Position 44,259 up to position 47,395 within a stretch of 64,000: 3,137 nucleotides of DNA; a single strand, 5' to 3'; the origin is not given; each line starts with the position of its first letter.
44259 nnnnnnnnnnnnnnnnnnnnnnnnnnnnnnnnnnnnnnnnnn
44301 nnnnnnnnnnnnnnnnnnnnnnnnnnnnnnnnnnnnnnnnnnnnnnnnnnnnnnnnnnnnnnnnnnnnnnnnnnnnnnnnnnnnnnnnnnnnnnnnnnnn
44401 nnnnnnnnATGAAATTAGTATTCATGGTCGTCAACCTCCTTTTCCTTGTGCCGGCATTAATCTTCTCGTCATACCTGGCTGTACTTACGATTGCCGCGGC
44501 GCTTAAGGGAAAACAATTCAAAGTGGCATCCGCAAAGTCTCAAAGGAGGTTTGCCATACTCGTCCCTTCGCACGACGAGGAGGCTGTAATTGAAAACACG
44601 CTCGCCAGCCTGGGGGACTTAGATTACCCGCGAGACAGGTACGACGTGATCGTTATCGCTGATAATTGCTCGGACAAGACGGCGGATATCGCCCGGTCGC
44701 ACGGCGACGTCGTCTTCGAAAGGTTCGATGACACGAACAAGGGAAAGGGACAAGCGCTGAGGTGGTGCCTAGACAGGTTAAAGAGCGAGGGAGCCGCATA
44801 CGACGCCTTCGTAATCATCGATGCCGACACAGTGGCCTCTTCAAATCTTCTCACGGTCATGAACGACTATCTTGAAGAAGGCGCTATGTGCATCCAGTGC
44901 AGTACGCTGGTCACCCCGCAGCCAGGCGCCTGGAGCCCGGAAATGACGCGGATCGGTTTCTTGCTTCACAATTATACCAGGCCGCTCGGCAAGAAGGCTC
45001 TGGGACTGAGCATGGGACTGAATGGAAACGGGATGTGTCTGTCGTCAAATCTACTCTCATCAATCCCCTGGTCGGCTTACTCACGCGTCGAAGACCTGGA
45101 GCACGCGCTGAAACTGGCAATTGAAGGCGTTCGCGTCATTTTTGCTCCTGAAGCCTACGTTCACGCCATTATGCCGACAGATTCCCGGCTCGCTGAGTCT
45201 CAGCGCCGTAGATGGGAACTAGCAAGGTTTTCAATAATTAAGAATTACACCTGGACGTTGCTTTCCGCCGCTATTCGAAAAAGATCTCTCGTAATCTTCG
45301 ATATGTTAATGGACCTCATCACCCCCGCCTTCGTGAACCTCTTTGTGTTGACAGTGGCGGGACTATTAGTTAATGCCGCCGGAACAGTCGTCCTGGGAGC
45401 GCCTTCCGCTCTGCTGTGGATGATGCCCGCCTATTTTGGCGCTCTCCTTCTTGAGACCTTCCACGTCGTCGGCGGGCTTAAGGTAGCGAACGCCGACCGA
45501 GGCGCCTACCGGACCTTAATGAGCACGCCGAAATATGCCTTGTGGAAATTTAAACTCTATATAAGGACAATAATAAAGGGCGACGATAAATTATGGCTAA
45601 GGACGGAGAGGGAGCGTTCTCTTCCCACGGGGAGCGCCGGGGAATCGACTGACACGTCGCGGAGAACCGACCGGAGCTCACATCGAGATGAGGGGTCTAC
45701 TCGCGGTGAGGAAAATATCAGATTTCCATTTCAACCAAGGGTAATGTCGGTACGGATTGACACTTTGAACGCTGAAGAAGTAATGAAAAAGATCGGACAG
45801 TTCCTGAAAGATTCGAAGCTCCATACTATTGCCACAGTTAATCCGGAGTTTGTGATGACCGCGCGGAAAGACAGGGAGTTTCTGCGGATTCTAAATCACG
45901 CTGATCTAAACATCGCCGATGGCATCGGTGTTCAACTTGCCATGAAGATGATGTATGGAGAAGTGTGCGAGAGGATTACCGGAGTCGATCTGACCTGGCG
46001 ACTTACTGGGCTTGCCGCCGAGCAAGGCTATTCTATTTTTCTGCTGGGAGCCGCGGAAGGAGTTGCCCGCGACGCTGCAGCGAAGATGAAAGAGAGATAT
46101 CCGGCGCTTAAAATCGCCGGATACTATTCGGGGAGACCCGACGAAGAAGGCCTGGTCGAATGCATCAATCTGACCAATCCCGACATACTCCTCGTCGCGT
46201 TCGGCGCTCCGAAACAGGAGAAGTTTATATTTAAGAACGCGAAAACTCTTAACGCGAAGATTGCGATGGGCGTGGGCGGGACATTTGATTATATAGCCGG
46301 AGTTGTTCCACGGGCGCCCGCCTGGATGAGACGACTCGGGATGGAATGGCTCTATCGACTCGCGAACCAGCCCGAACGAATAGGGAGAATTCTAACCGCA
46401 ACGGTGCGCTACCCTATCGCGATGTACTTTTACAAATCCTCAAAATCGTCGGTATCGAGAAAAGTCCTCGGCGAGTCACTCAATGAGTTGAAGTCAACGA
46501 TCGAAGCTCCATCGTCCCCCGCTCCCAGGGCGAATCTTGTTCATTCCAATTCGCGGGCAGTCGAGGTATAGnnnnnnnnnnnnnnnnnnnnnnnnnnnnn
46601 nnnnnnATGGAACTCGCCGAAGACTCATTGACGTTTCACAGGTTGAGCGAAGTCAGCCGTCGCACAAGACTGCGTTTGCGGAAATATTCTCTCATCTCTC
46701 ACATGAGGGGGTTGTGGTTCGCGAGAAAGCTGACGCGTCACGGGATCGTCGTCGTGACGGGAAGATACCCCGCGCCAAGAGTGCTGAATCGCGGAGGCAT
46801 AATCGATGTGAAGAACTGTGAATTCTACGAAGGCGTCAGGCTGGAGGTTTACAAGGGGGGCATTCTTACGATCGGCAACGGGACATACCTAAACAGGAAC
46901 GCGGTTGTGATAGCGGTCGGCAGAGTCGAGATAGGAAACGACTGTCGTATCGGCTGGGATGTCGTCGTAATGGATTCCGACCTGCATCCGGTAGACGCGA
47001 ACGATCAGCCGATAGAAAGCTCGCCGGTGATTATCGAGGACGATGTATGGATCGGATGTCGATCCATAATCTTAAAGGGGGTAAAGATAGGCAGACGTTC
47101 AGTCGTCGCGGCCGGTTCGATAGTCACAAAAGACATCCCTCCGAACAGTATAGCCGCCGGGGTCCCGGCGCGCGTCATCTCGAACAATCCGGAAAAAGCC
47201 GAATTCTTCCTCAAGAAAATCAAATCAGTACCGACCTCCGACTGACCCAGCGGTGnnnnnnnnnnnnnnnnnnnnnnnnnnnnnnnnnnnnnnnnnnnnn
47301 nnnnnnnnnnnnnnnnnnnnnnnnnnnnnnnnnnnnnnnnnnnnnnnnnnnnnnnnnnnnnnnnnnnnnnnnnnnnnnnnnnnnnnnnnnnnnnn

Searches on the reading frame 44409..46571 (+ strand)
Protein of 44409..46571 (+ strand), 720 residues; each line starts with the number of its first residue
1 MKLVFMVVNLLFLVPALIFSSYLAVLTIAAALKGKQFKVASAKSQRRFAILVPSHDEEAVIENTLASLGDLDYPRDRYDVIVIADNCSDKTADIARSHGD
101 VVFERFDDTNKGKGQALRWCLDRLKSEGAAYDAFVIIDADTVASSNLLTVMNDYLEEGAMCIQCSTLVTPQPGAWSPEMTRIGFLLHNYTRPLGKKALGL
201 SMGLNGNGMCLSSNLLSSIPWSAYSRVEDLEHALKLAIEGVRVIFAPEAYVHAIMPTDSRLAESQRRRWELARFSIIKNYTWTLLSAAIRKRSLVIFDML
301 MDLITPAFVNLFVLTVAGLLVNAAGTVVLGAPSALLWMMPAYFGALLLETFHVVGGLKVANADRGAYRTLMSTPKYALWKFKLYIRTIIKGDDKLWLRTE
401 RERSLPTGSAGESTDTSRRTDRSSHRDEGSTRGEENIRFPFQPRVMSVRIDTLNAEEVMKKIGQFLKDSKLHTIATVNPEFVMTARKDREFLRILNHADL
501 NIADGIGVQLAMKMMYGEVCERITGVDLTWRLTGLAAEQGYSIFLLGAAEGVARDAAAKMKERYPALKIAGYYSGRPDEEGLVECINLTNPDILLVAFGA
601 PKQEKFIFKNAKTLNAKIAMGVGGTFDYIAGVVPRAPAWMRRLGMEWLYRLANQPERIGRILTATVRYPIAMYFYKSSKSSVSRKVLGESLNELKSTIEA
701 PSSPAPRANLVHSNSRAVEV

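Call 16: search_protein_families(library=pfam, proteins=[window:44409-46571:+])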
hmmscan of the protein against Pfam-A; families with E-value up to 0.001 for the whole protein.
window:44409-46571:+ (720 aa): 4 families
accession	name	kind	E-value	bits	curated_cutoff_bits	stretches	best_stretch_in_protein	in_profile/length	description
PF03808.19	Glyco_tran_WecG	-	1.4e-57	194.6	27.4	1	498-661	1-167/168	Glycosyl transferase WecG/TagA/CpsF family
PF13641.12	Glyco_tranf_2_3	-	1.2e-23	84.8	27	1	47-269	2-227/230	Glycosyltransferase like family 2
PF13632.12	Glyco_trans_2_3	-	1.9e-14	54.4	27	1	134-330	2-187/198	Glycosyl transferase family group 2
PF00535.33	Glycos_transf_2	-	3.7e-14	53.5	23.3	1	50-191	2-138/168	Glycosyl transferase family 2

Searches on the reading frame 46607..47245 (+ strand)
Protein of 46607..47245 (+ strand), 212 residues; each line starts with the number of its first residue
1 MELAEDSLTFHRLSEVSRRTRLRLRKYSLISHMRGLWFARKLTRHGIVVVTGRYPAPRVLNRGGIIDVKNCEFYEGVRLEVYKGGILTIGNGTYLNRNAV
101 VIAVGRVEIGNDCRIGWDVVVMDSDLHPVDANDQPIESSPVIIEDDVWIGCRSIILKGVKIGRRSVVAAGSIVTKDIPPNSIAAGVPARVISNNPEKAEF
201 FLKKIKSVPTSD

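Call 16: search_protein_families(library=pfam, proteins=[window:46607-47245:+])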
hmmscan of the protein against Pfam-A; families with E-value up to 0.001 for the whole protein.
window:46607-47245:+ (212 aa): 3 families
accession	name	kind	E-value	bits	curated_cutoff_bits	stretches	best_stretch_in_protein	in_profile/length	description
PF14602.12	Hexapep_2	-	6.3e-12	45.5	27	1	140-175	1-34/34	Hexapeptide repeat of succinyl-transferase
PF00132.30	Hexapep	-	9.7e-12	44.5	27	1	141-175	2-36/36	Bacterial transferase hexapeptide (six repeats)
PF25084.1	LbH_EIF2B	-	0.00091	19.7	54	0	88-176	23-96/105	EIF2B subunit epsilon LbH domain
